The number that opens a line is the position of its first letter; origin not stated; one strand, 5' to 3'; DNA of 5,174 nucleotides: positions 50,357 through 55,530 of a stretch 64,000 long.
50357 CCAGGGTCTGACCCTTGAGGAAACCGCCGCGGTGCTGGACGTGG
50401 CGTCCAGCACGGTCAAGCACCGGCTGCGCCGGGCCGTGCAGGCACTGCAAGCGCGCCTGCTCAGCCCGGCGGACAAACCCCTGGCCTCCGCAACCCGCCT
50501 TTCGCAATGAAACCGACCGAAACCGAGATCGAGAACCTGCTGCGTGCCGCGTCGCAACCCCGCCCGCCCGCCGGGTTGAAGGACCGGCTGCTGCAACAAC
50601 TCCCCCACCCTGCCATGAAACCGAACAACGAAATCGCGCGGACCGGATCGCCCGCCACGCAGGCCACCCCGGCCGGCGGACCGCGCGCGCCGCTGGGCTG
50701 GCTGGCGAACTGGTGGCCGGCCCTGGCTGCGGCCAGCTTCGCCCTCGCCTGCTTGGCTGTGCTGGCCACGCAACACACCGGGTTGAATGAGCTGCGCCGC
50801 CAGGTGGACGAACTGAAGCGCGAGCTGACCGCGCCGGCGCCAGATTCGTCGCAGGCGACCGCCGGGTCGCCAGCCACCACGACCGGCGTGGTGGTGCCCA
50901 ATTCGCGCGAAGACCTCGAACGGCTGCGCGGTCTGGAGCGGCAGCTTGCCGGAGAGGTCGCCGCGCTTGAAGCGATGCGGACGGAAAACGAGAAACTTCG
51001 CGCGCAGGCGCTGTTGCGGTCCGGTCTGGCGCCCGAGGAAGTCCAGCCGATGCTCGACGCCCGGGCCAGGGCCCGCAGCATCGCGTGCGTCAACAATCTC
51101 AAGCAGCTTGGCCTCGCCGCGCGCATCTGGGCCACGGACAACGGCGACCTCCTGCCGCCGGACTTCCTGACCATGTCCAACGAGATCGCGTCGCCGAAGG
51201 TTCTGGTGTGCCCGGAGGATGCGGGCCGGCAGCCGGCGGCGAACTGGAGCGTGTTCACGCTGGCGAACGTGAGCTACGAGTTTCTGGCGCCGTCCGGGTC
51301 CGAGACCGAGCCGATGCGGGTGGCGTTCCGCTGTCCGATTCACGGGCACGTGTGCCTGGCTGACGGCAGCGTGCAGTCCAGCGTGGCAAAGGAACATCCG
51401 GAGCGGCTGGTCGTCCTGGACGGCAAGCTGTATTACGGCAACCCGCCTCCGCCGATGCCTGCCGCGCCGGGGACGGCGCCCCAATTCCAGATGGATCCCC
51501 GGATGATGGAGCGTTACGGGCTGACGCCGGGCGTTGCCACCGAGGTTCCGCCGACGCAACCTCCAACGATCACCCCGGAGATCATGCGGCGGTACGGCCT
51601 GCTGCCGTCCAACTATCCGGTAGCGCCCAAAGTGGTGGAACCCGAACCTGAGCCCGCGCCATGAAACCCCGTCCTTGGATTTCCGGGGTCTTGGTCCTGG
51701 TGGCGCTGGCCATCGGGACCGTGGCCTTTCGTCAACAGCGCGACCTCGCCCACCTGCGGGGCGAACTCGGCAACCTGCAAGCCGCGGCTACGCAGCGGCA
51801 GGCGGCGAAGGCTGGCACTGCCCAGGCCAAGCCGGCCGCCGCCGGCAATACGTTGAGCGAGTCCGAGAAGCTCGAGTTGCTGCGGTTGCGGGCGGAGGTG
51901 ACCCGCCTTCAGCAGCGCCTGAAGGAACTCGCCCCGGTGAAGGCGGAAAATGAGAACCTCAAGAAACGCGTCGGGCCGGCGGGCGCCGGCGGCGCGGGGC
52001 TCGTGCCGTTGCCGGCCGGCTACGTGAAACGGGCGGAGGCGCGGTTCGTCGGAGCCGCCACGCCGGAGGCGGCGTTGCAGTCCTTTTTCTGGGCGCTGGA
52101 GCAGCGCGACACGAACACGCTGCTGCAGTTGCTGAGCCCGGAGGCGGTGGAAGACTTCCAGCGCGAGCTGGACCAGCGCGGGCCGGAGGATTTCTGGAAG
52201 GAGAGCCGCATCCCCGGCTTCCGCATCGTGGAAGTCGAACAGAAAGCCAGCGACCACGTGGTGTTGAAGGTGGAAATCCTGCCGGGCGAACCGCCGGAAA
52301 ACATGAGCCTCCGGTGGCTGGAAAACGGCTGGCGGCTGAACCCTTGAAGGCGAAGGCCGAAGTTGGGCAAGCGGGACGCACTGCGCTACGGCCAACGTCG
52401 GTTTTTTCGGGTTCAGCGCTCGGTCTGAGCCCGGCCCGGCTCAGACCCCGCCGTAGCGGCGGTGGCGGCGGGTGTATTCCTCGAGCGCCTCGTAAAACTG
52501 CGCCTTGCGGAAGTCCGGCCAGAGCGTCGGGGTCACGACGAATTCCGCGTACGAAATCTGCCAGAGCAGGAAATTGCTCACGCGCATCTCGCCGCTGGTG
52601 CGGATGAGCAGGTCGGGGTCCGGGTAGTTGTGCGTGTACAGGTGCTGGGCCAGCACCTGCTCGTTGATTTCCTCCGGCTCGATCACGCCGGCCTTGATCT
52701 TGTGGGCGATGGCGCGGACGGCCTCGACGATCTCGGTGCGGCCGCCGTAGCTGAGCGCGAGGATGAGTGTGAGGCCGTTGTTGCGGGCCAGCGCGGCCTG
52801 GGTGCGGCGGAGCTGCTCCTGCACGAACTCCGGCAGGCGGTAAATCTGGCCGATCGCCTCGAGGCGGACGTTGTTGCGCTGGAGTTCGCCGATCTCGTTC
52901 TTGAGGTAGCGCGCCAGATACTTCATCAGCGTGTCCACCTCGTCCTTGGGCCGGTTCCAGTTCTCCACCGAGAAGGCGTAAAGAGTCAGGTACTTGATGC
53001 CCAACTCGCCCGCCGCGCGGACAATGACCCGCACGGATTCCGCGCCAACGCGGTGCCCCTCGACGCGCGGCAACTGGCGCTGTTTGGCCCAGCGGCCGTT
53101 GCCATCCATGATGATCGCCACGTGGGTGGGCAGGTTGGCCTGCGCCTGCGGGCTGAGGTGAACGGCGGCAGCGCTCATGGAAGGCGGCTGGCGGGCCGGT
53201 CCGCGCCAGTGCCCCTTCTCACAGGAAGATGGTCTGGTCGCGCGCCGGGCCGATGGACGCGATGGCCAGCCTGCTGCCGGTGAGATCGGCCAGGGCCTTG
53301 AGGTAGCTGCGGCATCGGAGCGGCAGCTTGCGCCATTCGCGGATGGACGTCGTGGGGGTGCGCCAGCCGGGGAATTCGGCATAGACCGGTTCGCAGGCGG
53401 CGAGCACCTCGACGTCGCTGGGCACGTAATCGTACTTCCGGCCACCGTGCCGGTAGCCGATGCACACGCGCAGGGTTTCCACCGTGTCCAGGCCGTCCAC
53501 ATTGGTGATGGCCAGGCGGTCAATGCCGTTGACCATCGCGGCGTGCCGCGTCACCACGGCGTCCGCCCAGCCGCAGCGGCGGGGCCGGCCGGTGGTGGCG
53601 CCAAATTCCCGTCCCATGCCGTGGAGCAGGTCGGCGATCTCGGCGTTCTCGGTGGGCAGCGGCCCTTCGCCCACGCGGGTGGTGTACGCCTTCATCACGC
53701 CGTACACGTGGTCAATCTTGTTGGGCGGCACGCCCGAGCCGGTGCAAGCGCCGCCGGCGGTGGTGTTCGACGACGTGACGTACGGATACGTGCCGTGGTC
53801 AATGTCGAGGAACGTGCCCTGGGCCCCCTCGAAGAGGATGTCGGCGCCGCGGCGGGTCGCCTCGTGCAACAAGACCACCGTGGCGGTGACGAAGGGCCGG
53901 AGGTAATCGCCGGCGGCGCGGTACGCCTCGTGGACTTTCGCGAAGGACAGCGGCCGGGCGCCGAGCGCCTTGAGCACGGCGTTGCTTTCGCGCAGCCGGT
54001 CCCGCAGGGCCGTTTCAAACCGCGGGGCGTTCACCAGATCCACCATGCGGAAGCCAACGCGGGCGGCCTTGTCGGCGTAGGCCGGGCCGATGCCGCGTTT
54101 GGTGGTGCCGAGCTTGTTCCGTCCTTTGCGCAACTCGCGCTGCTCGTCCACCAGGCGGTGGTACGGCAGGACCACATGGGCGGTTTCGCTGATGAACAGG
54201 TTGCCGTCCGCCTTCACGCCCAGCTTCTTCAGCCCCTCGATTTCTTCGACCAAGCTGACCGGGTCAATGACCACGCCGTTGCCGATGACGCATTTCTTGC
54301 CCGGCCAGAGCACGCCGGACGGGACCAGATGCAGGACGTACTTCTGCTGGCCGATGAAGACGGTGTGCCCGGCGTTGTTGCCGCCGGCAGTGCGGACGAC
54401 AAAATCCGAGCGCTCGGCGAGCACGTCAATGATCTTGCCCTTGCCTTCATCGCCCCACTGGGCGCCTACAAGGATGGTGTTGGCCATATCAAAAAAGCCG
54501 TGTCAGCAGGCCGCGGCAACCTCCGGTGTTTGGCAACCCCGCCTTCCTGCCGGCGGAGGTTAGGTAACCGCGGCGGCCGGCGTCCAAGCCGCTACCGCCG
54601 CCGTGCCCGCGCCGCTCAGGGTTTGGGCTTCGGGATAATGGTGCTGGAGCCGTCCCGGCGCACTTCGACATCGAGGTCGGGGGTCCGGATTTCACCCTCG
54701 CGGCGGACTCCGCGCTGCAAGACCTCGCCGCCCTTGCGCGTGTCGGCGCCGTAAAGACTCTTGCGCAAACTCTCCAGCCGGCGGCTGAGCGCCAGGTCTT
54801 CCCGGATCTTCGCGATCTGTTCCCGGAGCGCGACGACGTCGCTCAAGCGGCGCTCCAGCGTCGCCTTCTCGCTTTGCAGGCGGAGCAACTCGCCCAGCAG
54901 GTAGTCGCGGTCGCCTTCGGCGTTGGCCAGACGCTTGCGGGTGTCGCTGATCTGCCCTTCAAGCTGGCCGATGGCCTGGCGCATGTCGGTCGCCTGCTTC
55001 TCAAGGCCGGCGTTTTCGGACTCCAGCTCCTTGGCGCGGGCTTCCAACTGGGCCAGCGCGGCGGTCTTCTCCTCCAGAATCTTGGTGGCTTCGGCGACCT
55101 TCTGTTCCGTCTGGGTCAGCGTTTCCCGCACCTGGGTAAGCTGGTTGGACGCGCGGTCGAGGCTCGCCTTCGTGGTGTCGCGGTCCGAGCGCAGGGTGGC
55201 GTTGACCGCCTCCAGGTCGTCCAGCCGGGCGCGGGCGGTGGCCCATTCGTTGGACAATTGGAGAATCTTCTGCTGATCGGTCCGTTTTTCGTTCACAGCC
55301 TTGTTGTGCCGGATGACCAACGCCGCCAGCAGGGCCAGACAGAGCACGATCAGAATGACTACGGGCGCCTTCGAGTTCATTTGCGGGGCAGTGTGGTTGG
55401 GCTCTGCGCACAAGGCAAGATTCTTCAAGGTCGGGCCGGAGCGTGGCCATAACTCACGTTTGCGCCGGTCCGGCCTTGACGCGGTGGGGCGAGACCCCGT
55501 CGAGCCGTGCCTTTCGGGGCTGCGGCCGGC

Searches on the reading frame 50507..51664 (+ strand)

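Call 23: search_protein_families(library=pfam, proteins=[window:50507-51664:+], max_evalue=0.001)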
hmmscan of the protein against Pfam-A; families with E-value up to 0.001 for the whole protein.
window:50507-51664:+ (385 aa): 1 family
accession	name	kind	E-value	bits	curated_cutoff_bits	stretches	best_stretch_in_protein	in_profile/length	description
PF07596.16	SBP_bac_10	-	0.00068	20.2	23.3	0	185-206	3-24/268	Protein of unknown function (DUF1559)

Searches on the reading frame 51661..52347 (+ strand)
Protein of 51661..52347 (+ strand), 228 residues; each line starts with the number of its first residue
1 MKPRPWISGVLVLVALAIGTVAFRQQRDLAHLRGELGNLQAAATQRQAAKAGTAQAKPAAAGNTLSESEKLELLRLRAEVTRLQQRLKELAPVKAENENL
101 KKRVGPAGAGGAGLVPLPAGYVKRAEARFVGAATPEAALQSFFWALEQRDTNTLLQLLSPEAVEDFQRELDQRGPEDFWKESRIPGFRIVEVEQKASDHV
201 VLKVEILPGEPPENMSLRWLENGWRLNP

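Call 23: search_protein_families(library=pfam, proteins=[window:51661-52347:+], max_evalue=0.001)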
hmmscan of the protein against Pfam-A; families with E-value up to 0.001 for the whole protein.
window:51661-52347:+ (228 aa): 2 families
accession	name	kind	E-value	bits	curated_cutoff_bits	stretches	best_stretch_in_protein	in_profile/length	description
PF04280.21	Tim44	-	0.00033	21.2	29.6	1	144-194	33-83/147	Tim44-like domain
PF15898.10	PRKG1_interact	-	0.00081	20.4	32.4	0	26-102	10-87/101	cGMP-dependent protein kinase interacting domain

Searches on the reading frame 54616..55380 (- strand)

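Call 23: search_protein_families(library=pfam, proteins=[window:54616-55380:-], max_evalue=0.001)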
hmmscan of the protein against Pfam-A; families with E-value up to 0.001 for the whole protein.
window:54616-55380:- (254 aa): 4 families
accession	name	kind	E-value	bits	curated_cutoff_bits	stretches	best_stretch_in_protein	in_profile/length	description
PF12325.13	TMF_TATA_bd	-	3.3e-05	24.4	29.1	1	131-195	15-79/115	TATA element modulatory factor 1 TATA binding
PF13870.11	CCDC113_CCDC96_CC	-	0.00014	22.1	31.6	1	78-140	76-138/177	CCDC113/CCDC96, coiled-coil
PF19220.6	Rod_CreS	-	0.00059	19.4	100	1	34-184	73-213/359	Crescentin, rod domain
PF08647.16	BRE1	-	0.00082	19.9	27.9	0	109-171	5-67/95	BRE1 E3 ubiquitin ligase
